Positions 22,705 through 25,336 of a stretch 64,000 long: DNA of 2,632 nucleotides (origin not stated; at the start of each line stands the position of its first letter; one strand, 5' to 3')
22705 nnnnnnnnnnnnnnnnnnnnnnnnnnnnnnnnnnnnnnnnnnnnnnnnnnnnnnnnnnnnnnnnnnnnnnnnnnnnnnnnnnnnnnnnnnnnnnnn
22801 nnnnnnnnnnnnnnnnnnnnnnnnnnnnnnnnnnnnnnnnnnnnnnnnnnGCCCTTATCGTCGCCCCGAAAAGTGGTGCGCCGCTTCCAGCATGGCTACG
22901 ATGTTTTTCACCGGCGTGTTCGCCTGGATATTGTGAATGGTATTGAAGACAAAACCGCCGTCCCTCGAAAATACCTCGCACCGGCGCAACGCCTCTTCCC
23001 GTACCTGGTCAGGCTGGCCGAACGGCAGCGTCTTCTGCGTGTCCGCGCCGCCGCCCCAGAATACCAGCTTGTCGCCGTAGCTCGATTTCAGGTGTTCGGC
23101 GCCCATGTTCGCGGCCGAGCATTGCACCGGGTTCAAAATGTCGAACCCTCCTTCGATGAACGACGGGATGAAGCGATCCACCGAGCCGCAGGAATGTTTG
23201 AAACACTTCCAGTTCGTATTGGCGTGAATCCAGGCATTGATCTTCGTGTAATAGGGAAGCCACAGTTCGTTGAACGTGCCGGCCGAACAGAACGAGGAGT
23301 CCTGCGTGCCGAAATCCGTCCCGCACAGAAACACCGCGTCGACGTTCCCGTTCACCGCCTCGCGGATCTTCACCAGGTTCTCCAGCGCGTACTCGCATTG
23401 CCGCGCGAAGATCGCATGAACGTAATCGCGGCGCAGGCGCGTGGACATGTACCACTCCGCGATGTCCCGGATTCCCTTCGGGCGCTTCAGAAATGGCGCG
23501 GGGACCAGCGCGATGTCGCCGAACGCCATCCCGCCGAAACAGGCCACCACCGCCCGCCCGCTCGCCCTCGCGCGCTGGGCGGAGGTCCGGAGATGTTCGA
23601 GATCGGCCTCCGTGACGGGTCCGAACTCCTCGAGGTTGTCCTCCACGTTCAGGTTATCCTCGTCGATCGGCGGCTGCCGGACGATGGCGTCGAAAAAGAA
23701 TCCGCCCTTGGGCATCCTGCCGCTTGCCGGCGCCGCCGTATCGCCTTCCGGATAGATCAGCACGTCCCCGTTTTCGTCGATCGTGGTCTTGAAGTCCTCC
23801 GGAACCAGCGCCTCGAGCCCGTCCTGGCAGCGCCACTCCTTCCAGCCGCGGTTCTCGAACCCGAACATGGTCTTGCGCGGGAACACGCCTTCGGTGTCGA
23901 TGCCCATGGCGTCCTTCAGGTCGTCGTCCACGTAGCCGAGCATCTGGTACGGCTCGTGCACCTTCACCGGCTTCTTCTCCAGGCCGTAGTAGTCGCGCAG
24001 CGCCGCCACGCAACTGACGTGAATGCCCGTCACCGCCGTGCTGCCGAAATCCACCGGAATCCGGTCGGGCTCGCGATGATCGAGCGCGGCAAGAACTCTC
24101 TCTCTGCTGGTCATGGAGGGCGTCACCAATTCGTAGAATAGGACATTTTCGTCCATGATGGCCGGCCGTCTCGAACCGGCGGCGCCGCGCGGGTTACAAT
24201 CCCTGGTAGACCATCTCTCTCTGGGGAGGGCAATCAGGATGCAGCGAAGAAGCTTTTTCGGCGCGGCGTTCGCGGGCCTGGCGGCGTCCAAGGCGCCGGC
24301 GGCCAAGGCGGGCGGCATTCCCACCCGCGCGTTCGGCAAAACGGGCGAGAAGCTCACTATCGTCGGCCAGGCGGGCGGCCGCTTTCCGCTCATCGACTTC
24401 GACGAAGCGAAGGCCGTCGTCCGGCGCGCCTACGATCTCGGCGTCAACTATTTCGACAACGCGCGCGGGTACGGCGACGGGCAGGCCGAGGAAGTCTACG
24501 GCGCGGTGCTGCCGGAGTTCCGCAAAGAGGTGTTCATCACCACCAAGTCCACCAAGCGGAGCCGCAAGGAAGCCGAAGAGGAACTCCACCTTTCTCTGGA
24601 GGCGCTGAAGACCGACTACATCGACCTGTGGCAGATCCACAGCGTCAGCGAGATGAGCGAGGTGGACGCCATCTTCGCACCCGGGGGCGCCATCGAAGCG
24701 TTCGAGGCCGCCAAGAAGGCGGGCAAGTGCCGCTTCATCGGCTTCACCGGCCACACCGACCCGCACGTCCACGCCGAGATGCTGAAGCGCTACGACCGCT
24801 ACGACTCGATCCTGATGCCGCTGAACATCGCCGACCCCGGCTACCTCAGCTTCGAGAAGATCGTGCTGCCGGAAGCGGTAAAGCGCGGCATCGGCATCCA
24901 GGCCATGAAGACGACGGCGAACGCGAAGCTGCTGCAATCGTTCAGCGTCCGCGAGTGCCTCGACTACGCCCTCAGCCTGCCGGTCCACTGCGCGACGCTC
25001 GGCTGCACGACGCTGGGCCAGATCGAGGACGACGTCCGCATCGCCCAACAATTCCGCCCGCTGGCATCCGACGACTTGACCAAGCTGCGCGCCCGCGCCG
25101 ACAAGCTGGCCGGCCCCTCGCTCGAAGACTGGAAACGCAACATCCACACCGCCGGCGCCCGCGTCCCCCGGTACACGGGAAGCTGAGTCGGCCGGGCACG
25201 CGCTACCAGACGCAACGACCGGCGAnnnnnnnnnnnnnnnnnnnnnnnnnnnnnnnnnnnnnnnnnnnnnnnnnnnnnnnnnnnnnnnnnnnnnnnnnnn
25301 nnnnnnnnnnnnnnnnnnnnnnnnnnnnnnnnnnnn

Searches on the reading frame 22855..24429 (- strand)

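Call 8: search_protein_families(library=pfam, proteins=[window:22855-24429:-], max_evalue=0.0001)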
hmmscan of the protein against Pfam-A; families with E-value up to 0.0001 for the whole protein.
window:22855-24429:- (524 aa): 1 family
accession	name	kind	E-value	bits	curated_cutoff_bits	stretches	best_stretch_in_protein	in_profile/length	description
PF01208.23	URO-D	-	9.8e-12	45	23.9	1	323-519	162-345/346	Uroporphyrinogen decarboxylase (URO-D)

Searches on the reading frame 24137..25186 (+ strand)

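Call 8: search_protein_families(library=pfam, proteins=[window:24137-25186:+], max_evalue=0.0001)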
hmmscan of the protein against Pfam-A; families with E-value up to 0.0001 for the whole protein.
window:24137-25186:+ (349 aa): 1 family
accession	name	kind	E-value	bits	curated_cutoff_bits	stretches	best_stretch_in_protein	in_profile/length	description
PF00248.27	Aldo_ket_red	-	5.9e-28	98.2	24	1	86-265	16-197/291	Aldo/keto reductase family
